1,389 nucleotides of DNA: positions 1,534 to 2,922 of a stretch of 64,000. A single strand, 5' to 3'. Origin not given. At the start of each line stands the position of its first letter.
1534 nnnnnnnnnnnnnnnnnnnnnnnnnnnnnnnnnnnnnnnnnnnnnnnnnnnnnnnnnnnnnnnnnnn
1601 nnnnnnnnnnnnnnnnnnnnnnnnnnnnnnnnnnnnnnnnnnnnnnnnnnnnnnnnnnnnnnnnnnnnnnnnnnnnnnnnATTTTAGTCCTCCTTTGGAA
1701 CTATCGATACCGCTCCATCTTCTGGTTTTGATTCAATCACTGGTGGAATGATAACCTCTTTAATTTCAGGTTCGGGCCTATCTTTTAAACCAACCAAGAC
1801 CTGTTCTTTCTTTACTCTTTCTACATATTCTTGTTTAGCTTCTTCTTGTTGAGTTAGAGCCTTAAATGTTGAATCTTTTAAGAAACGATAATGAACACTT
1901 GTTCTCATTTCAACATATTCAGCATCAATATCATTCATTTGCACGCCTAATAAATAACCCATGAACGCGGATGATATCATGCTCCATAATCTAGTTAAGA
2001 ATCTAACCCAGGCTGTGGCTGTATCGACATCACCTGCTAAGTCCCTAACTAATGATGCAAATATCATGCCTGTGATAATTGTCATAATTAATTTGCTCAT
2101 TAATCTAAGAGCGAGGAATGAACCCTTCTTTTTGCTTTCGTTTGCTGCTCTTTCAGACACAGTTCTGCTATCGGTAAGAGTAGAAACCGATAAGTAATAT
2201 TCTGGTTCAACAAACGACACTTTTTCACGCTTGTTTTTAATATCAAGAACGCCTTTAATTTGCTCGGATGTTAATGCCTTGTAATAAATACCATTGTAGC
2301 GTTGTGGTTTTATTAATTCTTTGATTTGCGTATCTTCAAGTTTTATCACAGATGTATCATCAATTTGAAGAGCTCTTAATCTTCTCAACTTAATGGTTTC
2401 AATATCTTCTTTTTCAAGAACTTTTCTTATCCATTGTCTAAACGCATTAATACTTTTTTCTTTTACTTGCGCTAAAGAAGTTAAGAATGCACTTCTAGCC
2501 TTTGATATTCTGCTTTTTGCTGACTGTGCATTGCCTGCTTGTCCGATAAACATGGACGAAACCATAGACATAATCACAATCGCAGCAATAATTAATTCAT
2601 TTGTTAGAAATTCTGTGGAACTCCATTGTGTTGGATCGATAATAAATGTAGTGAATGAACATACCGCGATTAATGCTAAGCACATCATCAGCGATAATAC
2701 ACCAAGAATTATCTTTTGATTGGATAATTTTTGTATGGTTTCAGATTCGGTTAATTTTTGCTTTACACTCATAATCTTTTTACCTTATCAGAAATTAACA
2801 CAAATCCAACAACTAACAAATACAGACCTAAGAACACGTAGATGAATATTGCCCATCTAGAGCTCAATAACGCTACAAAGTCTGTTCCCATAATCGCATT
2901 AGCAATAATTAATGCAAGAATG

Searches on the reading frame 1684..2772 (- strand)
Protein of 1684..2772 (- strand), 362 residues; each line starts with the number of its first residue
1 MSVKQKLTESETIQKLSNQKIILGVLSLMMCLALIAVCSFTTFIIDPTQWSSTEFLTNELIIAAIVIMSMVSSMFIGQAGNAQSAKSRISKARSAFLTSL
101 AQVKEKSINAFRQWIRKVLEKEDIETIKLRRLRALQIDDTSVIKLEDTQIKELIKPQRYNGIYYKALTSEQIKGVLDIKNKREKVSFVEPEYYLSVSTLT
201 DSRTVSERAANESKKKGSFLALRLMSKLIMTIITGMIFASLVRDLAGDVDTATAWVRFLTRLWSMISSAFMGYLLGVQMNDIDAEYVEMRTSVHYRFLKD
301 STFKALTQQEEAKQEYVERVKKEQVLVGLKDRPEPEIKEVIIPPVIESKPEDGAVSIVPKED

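Call 42: search_protein_families(library=pfam, proteins=[window:1684-2772:-], max_evalue=0.01)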
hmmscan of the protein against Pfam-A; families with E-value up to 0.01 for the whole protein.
window:1684-2772:- (362 aa): 1 family
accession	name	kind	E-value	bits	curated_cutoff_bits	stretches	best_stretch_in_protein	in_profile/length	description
PF17555.7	TssN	-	0.0092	15.9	30.3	0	218-292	56-128/274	Type VI secretion system, TssN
